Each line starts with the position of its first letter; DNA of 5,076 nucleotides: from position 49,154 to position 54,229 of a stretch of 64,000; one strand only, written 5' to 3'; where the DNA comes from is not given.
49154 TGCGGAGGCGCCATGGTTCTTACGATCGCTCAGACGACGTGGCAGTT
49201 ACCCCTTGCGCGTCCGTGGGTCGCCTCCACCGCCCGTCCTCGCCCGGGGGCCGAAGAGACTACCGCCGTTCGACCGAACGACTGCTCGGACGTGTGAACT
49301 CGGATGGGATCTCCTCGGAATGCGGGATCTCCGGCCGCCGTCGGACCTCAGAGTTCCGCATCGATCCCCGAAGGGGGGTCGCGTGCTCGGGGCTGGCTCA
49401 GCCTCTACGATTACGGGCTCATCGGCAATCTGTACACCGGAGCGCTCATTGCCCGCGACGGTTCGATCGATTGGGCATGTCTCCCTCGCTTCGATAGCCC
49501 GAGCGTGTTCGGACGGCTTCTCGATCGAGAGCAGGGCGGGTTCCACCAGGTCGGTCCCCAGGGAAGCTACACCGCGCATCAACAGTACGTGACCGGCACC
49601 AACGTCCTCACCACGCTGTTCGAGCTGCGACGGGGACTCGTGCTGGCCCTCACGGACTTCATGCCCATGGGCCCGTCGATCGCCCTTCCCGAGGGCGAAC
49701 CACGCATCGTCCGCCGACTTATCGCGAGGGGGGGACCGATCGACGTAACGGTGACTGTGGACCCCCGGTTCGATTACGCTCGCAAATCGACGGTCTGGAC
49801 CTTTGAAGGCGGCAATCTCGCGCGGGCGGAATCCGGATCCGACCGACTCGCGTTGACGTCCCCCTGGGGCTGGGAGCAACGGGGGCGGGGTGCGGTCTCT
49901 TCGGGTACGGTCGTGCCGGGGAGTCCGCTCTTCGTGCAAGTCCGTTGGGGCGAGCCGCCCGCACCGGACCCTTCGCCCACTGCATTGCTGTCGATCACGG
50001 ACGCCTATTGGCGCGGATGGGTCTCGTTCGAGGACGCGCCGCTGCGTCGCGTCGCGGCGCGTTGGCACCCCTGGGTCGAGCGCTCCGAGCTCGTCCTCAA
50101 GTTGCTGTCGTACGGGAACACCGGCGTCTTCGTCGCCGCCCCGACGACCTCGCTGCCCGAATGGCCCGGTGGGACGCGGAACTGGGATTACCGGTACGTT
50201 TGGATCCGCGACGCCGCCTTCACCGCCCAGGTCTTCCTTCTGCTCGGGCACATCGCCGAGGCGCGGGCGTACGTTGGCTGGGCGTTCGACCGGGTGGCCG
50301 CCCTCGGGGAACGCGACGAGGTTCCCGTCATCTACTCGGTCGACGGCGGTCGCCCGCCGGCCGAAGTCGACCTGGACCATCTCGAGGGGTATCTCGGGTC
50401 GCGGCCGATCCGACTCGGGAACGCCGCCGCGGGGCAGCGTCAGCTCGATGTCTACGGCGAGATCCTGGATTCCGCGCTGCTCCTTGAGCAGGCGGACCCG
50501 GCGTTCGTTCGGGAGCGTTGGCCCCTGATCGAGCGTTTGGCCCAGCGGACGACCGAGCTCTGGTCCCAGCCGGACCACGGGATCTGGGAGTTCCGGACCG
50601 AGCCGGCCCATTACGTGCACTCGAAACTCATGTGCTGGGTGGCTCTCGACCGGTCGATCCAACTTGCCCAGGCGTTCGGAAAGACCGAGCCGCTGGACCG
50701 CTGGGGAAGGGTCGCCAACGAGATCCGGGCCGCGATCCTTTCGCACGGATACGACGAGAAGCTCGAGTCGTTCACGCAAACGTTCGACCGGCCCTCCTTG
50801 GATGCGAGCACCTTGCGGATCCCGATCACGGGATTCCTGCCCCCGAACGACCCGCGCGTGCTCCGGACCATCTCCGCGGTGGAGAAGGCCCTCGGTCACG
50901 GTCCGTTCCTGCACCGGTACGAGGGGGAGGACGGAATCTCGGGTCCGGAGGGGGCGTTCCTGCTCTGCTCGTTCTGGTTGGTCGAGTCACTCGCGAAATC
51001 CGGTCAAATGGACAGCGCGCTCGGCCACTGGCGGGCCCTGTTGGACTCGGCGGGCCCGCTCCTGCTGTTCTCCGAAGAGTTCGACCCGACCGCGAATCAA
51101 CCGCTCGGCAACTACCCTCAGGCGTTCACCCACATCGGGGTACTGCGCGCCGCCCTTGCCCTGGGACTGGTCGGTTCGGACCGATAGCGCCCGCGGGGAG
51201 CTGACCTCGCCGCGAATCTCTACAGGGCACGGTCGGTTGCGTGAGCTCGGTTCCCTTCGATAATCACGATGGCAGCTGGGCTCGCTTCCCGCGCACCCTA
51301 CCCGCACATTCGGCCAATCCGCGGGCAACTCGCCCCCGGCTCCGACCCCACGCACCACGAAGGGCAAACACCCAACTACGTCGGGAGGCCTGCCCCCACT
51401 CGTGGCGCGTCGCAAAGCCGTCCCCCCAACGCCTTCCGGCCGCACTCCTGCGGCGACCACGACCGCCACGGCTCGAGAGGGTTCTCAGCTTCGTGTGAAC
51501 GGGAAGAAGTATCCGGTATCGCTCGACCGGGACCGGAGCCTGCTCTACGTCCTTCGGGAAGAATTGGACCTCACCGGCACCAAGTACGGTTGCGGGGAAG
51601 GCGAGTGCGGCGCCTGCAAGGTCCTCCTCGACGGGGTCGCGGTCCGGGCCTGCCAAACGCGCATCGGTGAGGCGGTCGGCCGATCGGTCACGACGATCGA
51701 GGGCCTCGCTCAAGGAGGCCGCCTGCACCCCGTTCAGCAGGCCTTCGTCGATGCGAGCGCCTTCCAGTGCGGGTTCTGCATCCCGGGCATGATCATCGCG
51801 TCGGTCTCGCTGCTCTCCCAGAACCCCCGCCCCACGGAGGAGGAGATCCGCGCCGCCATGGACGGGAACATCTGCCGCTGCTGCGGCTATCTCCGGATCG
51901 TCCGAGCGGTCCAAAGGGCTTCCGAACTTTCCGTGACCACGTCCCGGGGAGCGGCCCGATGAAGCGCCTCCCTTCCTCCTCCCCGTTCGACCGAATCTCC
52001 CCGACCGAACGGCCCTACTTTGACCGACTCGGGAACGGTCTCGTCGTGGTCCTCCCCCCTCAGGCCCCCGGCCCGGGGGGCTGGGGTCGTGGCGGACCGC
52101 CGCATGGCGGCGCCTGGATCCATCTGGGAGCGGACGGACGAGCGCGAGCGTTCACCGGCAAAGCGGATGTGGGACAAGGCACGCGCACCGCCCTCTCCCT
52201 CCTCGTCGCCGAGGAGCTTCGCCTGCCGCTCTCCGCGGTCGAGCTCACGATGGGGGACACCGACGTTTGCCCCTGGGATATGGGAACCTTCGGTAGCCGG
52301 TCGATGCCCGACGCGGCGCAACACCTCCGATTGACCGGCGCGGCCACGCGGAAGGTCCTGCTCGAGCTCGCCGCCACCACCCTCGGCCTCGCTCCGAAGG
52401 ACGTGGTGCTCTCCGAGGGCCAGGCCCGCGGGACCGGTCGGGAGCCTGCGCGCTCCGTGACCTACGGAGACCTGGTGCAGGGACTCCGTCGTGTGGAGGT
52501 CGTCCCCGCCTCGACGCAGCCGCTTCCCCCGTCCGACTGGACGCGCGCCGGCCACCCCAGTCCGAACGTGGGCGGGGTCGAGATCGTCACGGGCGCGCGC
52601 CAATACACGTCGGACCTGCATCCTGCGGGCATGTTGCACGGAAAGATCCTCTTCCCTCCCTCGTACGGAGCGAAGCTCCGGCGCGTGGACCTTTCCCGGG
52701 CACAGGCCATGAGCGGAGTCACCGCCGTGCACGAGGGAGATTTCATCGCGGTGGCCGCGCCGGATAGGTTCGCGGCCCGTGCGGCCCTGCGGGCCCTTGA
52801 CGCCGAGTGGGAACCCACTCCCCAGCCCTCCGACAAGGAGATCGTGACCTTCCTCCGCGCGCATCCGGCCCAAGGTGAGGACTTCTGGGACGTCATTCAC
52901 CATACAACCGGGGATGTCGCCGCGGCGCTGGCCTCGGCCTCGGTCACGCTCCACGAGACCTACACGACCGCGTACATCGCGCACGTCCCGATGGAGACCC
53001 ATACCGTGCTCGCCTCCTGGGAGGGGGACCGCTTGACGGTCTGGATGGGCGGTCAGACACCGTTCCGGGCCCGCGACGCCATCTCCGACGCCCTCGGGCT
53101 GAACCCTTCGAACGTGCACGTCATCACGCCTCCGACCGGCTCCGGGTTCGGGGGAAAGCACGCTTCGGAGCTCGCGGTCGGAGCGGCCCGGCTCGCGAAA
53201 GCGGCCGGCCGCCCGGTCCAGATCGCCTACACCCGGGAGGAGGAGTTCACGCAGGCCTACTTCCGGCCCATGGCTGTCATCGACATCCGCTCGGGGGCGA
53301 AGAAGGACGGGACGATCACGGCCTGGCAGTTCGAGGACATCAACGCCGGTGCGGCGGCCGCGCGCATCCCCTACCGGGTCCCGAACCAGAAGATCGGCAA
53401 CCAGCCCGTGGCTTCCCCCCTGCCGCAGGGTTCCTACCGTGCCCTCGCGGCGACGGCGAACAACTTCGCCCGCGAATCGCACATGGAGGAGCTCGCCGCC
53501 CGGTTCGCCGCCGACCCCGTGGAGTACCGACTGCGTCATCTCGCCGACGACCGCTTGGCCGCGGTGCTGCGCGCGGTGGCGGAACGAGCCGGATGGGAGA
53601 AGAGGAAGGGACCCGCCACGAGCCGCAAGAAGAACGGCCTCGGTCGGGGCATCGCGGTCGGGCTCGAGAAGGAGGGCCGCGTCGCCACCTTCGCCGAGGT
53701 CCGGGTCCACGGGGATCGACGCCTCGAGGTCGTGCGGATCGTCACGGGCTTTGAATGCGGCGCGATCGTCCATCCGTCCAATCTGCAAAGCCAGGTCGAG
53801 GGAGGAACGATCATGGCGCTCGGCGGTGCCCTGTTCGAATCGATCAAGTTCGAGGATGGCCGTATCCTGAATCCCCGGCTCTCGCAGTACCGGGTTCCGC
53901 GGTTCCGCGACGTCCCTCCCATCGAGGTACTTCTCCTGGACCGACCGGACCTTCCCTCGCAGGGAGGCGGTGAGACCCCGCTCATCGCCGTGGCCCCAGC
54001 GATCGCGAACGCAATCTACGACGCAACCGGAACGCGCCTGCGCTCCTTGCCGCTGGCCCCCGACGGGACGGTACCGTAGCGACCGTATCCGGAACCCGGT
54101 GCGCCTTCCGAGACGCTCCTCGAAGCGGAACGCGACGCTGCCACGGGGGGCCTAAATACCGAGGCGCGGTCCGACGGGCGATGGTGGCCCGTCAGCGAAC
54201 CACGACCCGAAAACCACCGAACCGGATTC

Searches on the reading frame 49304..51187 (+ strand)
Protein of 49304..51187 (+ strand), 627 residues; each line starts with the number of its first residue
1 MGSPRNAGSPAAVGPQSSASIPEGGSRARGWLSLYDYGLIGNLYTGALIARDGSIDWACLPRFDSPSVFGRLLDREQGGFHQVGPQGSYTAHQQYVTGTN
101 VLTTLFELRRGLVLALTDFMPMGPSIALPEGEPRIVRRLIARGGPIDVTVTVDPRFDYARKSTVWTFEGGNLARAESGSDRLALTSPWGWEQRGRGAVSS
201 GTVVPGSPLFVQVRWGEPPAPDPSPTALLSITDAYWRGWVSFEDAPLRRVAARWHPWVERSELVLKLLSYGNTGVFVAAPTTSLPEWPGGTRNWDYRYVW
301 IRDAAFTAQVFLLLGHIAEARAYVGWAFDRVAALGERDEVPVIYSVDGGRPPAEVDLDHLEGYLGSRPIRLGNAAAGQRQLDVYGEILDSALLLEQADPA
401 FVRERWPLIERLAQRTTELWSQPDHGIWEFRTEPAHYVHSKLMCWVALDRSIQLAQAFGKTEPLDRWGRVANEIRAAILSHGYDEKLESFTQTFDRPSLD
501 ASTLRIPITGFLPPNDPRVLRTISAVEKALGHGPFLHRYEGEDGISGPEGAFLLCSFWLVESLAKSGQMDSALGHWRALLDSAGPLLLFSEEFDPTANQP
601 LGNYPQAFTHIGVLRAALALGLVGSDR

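Call 80: search_protein_families(library=pfam, proteins=[window:49304-51187:+], max_evalue=0.001)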
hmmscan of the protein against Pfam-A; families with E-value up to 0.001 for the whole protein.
window:49304-51187:+ (627 aa): 2 families
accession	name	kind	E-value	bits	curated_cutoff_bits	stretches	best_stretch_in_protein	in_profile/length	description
PF00723.27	Glyco_hydro_15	-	5.9e-62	210.4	22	1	265-617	14-426/427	Glycosyl hydrolases family 15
PF19291.4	TREH_N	-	6.3e-12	45.6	23.1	1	38-187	19-156/211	Trehalase-like, N-terminal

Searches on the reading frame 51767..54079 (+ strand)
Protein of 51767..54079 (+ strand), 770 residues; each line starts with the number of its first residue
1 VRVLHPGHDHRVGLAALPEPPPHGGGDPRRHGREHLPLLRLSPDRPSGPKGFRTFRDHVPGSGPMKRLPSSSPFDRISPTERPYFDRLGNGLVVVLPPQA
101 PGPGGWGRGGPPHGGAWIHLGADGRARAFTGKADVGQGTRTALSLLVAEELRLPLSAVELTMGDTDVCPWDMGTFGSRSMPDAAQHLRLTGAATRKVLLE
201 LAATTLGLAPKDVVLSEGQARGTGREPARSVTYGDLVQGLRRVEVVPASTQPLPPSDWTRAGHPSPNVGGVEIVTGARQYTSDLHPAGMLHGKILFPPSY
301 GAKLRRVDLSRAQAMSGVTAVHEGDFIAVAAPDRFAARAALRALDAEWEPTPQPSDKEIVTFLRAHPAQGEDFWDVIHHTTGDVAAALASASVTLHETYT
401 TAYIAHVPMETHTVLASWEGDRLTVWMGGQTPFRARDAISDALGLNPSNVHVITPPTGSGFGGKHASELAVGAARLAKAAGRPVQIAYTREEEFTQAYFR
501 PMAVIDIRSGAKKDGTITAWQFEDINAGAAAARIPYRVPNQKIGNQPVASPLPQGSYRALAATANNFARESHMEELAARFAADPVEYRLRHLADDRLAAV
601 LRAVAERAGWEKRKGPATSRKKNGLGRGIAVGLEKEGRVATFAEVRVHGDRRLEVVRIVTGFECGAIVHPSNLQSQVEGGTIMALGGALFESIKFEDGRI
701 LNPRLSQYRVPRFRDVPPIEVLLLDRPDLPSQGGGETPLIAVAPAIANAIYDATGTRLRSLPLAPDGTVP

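Call 80: search_protein_families(library=pfam, proteins=[window:51767-54079:+], max_evalue=0.001)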
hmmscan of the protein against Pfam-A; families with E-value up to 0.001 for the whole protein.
window:51767-54079:+ (770 aa): 3 families
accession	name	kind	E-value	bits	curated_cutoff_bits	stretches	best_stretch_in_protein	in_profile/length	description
PF02738.23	MoCoBD_1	-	2.1e-46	158.5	27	1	378-590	12-242/244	Molybdopterin cofactor-binding domain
PF20256.3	MoCoBD_2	-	2.6e-42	145.7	27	2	87-239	24-169/283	Molybdopterin cofactor-binding domain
PF01315.27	Ald_Xan_dh_C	-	8e-06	26.6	31.3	1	275-322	1-48/110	Aldehyde oxidase and xanthine dehydrogenase, a/b hammerhead domain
